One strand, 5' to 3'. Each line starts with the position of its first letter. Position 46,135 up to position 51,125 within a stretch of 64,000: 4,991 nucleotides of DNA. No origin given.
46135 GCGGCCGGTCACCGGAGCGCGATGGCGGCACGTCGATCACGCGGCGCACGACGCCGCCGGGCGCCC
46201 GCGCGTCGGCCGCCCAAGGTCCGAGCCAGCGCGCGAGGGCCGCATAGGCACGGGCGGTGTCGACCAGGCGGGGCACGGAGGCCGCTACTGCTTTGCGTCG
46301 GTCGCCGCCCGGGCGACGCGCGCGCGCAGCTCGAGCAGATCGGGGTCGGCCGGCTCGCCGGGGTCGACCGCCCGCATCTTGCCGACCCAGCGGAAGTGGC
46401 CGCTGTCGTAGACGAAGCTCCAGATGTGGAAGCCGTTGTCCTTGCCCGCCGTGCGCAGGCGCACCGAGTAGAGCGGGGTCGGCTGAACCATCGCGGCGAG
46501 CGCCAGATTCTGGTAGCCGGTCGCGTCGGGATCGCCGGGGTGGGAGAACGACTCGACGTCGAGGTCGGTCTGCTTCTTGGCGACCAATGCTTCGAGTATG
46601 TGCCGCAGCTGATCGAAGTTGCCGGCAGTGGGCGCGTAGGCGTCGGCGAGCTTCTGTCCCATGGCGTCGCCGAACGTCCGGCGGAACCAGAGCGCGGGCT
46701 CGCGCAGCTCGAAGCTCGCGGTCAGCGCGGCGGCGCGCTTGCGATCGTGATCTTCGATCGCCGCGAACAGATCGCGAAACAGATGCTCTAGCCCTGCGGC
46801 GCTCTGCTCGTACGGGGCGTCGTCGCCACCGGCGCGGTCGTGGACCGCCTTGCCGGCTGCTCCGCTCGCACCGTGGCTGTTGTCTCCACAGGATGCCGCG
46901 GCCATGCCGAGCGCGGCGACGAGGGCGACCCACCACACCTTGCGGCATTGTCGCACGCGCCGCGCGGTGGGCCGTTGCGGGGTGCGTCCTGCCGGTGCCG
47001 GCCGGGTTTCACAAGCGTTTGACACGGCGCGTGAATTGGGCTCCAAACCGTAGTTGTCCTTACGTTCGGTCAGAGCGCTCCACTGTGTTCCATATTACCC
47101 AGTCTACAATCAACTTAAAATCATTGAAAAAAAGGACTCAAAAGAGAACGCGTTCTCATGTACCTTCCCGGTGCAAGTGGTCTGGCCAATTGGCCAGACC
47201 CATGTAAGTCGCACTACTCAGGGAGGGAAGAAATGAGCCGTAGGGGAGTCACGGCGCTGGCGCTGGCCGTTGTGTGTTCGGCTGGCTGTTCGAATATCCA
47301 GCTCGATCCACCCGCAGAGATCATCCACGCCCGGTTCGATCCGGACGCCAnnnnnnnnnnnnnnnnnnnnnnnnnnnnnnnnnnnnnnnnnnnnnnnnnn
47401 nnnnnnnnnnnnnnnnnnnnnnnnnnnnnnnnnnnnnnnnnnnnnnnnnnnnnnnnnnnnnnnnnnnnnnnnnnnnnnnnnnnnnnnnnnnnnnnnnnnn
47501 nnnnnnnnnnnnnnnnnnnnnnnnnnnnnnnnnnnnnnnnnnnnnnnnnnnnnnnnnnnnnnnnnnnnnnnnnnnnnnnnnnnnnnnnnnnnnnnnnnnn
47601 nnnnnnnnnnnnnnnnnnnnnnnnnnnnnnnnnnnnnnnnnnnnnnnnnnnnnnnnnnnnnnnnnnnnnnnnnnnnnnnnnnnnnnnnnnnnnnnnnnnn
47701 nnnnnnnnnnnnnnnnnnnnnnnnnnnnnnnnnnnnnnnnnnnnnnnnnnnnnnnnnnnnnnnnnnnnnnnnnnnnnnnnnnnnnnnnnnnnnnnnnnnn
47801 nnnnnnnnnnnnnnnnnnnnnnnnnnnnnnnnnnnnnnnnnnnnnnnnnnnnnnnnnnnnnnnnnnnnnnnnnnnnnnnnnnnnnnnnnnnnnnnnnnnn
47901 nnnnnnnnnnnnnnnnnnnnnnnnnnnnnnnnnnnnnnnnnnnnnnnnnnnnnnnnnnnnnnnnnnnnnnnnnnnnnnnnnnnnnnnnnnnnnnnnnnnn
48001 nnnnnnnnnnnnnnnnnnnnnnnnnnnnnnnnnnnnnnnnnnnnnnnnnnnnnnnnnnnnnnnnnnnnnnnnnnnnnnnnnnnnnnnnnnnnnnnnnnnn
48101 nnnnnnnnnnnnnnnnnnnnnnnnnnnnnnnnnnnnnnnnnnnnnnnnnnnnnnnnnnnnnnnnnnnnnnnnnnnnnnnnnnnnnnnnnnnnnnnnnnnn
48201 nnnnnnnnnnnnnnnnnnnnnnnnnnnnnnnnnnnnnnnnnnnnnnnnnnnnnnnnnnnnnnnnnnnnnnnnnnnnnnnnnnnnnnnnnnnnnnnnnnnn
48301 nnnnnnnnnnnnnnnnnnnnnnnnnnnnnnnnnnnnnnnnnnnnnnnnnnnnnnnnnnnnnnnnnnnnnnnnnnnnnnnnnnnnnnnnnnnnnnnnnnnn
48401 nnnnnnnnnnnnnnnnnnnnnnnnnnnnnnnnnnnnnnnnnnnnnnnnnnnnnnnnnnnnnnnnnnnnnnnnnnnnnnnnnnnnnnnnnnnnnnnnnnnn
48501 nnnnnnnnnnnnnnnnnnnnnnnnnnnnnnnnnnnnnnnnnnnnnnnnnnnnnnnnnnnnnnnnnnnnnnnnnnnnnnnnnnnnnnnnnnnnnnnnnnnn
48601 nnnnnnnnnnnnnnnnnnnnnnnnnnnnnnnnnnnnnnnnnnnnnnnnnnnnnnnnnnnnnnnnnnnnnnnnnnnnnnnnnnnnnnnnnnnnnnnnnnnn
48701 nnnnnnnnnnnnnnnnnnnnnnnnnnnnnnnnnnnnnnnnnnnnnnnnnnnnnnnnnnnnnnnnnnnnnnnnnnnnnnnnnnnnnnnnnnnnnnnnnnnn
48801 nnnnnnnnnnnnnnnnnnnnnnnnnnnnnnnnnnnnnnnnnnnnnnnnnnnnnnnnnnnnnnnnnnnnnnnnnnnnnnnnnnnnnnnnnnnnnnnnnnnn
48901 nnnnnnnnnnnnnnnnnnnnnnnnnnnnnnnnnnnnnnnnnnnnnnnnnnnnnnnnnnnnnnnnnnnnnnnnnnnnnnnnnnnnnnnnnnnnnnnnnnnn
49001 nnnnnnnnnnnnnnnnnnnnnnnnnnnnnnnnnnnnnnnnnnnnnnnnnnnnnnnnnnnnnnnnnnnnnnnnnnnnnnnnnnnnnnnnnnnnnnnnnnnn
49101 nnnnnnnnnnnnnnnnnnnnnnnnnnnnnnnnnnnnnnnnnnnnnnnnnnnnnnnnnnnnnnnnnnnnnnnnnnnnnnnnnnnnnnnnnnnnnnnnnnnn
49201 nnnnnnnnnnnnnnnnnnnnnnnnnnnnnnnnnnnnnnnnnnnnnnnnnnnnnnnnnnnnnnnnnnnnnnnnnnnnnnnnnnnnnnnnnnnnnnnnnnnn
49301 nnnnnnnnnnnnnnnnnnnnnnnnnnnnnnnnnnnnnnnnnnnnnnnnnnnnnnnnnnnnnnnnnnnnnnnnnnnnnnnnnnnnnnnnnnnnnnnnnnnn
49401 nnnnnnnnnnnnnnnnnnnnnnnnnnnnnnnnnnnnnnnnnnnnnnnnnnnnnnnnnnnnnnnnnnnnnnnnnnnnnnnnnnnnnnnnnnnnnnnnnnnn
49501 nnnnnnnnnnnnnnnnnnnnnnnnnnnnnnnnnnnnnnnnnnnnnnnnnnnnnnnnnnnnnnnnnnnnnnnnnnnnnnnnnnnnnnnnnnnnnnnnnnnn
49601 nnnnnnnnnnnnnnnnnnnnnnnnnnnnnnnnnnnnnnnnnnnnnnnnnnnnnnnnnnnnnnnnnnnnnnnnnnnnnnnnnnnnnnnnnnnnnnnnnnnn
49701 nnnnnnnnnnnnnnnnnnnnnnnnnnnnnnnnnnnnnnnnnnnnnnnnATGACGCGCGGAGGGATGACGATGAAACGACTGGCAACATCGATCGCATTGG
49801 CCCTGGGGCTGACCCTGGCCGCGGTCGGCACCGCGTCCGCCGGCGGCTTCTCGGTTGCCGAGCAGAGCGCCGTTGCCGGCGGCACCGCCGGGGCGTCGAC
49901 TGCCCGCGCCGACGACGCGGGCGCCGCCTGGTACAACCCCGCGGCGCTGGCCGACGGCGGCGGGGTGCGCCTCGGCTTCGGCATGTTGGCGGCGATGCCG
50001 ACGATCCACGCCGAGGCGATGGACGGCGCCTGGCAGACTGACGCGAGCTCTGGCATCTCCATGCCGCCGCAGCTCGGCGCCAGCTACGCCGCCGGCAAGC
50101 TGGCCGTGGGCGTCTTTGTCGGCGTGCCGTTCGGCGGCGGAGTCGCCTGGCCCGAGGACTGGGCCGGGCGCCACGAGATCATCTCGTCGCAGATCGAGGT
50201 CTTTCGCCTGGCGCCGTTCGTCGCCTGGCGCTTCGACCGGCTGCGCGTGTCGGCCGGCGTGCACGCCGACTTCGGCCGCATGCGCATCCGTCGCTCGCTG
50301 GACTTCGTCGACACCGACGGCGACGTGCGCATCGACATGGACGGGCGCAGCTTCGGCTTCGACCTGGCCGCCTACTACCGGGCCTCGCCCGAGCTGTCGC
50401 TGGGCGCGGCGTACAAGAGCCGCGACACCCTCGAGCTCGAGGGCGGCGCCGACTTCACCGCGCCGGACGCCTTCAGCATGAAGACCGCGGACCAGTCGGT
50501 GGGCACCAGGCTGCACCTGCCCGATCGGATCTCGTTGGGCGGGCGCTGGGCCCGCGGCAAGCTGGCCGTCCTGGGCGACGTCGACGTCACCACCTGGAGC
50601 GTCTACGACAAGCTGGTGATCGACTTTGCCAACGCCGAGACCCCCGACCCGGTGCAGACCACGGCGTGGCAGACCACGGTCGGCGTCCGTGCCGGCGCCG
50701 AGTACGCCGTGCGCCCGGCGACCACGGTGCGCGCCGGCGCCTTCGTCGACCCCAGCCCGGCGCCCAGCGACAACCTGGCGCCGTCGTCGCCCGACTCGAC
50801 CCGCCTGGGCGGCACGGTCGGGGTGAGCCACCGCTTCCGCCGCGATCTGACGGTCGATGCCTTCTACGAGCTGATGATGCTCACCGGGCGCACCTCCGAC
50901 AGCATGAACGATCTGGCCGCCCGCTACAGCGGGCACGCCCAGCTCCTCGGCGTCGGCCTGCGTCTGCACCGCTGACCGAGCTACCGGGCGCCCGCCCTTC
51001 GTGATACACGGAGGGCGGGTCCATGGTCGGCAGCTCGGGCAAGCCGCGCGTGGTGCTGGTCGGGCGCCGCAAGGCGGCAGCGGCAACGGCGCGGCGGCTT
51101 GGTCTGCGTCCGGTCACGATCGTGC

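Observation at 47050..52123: AT-rich leader with a 22-bp perfect palindrome upstream of a lipase-lipoprotein / FadL / ATP-grasp cluster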

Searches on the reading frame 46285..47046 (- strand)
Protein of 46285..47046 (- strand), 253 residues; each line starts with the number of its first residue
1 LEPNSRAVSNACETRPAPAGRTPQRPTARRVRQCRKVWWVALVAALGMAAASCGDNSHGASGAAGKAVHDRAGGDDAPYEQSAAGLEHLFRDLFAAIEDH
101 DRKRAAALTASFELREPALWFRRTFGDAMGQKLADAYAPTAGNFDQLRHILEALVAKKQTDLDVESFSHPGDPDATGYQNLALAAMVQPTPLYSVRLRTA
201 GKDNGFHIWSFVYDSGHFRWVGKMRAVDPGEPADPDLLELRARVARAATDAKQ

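Call 10: search_protein_families(library=pfam, proteins=[window:46285-47046:-], max_evalue=0.01)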
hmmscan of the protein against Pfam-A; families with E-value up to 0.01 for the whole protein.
window:46285-47046:- (253 aa): 0 families

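Call 46: search_protein_families(library=ncbifam, proteins=[window:46285-46953:-], max_evalue=0.01)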
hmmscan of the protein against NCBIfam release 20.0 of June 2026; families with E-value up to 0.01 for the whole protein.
window:46285-46953:- (222 aa): 0 families

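Call 65: find_homologous_proteins(query=window:46288-46956:-, max_evalue=0.001)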
Query seq(223 aa) (223 aa): 9 proteins with E <= 0.001 among 8000 candidates.
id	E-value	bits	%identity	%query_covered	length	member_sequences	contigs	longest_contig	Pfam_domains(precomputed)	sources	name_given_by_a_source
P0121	5.6e-146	502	100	100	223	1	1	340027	-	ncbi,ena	-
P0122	3.8e-100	352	71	100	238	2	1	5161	-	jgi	-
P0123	2.9e-93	330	69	96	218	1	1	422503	-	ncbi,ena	-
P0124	3.9e-92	326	68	100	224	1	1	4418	-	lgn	-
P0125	1.1e-51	194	50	91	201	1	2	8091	-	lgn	-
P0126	2.3e-50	190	50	89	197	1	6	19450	-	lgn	-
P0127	6.3e-29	120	44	78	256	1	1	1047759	-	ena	-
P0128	6.4e-27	113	37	78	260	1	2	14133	-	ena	-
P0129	2.7e-26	111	35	90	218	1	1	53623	-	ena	-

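Call 72: predict_structure(alignment_id=A4)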
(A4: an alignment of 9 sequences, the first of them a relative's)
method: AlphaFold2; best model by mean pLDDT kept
length: 223 residues; sequences in the alignment: 9
mean_pLDDT: 74.0   pTM: 0.67
mean pLDDT of the five models: 74.0, 73.8, 71.8, 71.7, 69.3
residues with pLDDT >= 90: 85; 70-90: 59; 50-70: 27; < 50: 52
segments of 3 or more residues with pLDDT < 50: 1-8, 10-45, 207-211
pLDDT, mean of each block of 10 residues (from residue 1): 43 41 36 36 58 95 95 93 94 96 91 85 89 88 65 90 89 77 93 76 50 53 51
secondary structure, 60 per line:
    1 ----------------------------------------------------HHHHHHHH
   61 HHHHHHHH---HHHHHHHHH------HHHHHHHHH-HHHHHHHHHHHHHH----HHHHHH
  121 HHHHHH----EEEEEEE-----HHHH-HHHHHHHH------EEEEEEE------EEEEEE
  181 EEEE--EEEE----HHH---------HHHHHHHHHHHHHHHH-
elements in order: H53-68 H72-80 H87-95 H97-110 H115-126 E131-137 H143-146 H148-155 E162-168 E175-184 E187-190 H207-222

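Call 74: fold_search(model_id=the predicted structure, library=pdb)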
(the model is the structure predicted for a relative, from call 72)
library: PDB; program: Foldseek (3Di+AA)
matches with E <= 10: 126; with E <= 0.001: 0
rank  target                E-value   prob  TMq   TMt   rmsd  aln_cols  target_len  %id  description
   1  1puo_A                5.4e-01  0.25  0.13  0.19   9.9        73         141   18  Crystal structure of Fel d 1- the major cat allergen (released 2003-10-14)
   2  1puo_B                7.7e-01  0.21  0.13  0.19   9.9        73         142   18  Crystal structure of Fel d 1- the major cat allergen (released 2003-10-14)
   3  8z0o_A                8.7e-01  0.10  0.18  0.08   8.9       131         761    9  Cryo-EM structure of chitin synthase (released 2024-12-04)
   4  7qh5_A                1.0e+00  0.09  0.19  0.15   8.8       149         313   15  The crystal structure of the sigma factor SigG1 from Streptomyces tsukubaensis NRRL18488 (released 2022-12-21)
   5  8z0o_B                1.2e+00  0.08  0.15  0.07  11.9       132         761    8  Cryo-EM structure of chitin synthase (released 2024-12-04)
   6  5had                  1.2e+00  0.06  0.16  0.24  13.9       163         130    8  Crystal structure of intermembrane space region of chloroplast protein ARC6 (released 2017-01-18)
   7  6jc4_A                1.5e+00  0.08  0.19  0.20  12.4       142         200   19  Crystal structure of the urease accessory protein UreF from Klebsiella pneumoniae (released 2020-01-29)
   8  5bz6                  1.6e+00  0.02  0.10  0.09  17.0       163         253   12  Crystal structure of the N-terminal domain single mutant (S92A) of the human mitochondrial calcium uniporter fused with  (released 2015-09-16)
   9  5bka_B                1.7e+00  0.08  0.20  0.28   9.8       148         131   11  2.1 Angstrom structure of ActVI-ORFA from Streptomyces Coelicolor (released 2020-06-03)
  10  6gow_E                1.7e+00  0.07  0.12  0.23  12.9        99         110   15  Crystal structure of the flagellin-FliS complex from Bacillus subtilis crystallized in spacegroup P22121 (released 2018-08-29)
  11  9kw6_A                1.7e+00  0.07  0.19  0.17   9.9       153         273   13  Polyether epoxide hydrolase MonBI-MonBII complex (released 2025-12-10)
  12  3ef8_A                1.9e+00  0.09  0.21  0.27   8.3       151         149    9  Crystal structure of Putative Scytalone Dehydratase (YP_496742.1) from NOVOSPHINGOBIUM AROMATICIVORANS DSM 12444 at 1. (released 2008-09-30)
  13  9gl0_D                2.0e+00  0.08  0.12  0.07  12.7        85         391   19  Crystal Structure of Acetylpolyamine aminohydrolase (ApaH) from Legionella pneumophila (released 2024-11-06)
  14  7qh5_B                2.1e+00  0.05  0.19  0.15  10.6       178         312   14  The crystal structure of the sigma factor SigG1 from Streptomyces tsukubaensis NRRL18488 (released 2022-12-21)
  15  6jzn_D                2.1e+00  0.02  0.13  0.20  12.1       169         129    5  Structure of the intermembrane space region of PARC6-PDV1 (released 2020-05-06)
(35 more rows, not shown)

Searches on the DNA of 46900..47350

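Call 15: search_rna_families(source=window, start=46900, end=47350, threshold=evalue, max_evalue=10)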
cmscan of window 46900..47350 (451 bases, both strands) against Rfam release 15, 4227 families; matches with E-value up to 10: 1.
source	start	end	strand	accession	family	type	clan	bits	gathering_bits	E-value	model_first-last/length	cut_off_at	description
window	47015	47078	+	RF01988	SECIS_2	Cis-reg;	-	22.5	70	0.051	1-55/55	no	Selenocysteine insertion sequence 2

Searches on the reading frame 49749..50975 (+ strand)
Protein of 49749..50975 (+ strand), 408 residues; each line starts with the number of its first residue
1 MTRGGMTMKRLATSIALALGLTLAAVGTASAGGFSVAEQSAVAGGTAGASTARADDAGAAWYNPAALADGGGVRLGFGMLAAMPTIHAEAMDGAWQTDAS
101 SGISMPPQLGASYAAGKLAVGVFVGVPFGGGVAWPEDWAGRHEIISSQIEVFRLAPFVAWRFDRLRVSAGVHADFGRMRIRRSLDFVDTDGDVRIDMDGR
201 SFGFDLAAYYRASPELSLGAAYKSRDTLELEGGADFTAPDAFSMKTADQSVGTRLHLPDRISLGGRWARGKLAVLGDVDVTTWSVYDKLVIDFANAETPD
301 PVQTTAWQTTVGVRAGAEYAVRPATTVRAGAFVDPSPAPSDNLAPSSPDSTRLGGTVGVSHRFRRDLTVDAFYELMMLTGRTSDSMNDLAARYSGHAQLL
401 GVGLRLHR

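Call 10: search_protein_families(library=pfam, proteins=[window:49749-50975:+], max_evalue=0.01)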
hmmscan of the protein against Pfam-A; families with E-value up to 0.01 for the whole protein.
window:49749-50975:+ (408 aa): 3 families
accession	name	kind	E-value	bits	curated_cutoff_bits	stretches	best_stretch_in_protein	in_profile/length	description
PF03349.22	Toluene_X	-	1.7e-41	142.6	29.7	1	25-404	4-417/421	Outer membrane protein transport protein (OMPP1/FadL/TodX)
PF03797.25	Autotransporter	-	9.3e-05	22.7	26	0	146-212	61-128/255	Autotransporter beta-domain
PF20841.2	NtrZ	-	0.0048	17.6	27.7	0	208-223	33-48/78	NtrZ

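Call 46: search_protein_families(library=ncbifam, proteins=[window:49749-50975:+], max_evalue=0.01)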
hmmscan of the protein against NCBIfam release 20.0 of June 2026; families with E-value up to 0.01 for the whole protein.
window:49749-50975:+ (408 aa): 2 families
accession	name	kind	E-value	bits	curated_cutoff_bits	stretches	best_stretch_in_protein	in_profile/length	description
NF007988.0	PRK10716.1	equivalog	2.5e-11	42.9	585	1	209-377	228-405/435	long-chain fatty acid transporter FadL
NF033709.1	PorV_fam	subfamily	0.00068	19.3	90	0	38-77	10-50/326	PorV/PorQ family protein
